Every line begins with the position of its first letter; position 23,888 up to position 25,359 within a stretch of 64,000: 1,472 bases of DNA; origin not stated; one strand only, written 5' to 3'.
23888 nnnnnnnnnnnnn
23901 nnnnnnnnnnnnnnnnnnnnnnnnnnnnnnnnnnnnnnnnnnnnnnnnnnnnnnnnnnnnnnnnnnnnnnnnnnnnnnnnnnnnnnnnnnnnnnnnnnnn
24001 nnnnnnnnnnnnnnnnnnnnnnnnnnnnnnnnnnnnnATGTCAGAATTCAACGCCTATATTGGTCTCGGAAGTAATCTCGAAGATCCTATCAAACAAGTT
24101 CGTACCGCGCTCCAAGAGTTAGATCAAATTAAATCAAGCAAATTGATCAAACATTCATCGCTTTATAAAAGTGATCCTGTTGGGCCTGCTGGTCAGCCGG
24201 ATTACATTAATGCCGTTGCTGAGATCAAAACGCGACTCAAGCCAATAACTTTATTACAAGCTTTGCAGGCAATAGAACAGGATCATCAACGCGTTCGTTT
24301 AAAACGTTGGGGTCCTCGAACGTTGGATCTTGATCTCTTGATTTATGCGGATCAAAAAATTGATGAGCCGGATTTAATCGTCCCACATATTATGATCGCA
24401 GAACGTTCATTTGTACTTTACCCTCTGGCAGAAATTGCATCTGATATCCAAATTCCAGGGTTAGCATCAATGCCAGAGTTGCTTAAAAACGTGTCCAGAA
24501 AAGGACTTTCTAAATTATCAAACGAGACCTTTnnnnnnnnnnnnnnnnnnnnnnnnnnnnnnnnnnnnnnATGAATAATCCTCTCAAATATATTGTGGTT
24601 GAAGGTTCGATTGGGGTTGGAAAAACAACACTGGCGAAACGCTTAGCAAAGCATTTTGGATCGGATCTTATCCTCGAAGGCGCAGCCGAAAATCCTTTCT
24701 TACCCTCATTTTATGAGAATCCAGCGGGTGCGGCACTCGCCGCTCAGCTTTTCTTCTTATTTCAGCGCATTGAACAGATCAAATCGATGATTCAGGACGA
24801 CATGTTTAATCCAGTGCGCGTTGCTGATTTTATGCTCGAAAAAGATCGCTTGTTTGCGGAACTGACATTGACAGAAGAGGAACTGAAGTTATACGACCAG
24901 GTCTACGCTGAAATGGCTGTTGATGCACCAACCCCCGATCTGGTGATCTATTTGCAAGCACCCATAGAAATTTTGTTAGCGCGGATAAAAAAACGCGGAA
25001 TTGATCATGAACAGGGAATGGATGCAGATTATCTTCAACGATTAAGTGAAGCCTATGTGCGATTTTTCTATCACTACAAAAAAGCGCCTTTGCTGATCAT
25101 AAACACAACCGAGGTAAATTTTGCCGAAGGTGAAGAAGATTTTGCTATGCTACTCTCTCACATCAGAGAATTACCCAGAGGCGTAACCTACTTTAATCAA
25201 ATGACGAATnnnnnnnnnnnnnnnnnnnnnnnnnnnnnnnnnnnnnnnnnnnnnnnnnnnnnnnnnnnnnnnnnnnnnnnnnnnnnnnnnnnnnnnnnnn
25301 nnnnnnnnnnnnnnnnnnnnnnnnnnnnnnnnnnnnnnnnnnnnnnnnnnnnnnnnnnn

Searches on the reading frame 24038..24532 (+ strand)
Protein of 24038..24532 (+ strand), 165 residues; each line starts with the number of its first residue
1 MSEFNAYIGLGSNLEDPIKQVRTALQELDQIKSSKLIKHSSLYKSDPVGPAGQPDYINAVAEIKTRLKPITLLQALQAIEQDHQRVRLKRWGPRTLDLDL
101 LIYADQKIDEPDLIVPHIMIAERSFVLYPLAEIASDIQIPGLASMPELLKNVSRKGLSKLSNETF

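Call 23: search_protein_families(library=pfam, proteins=[window:24038-24532:+], max_evalue=0.001)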
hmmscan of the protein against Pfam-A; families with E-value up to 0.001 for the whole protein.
window:24038-24532:+ (165 aa): 1 family
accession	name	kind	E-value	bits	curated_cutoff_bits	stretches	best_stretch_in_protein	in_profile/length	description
PF01288.25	HPPK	-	4.8e-40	137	25.7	1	7-134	1-115/116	7,8-dihydro-6-hydroxymethylpterin-pyrophosphokinase (HPPK)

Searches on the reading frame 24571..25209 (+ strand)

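Call 23: search_protein_families(library=pfam, proteins=[window:24571-25209:+], max_evalue=0.001)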
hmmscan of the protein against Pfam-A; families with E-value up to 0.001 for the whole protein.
window:24571-25209:+ (213 aa): 8 families
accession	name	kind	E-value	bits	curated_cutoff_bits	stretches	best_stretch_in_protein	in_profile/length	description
PF01712.25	dNK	-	4.2e-39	134.9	27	1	8-200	1-200/203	Deoxynucleoside kinase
PF02223.23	Thymidylate_kin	-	2.2e-09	37.7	27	1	106-178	101-173/185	Thymidylate kinase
PF13238.12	AAA_18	-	1.6e-08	35.5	29.4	1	8-143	1-112/128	AAA domain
PF13671.12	AAA_33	-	6.4e-05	23.7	27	0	8-32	2-26/143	AAA domain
PF13207.12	AAA_17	-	0.00015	22.5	27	0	15-34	5-24/136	AAA domain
PF13191.12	AAA_16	-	0.00059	20.8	32.6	1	6-74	25-86/167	AAA ATPase domain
PF13521.12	AAA_28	-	0.0007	20.3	27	0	8-37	2-31/164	AAA domain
PF01202.28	SKI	-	0.00087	19.9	22.1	0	15-33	2-20/159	Shikimate kinase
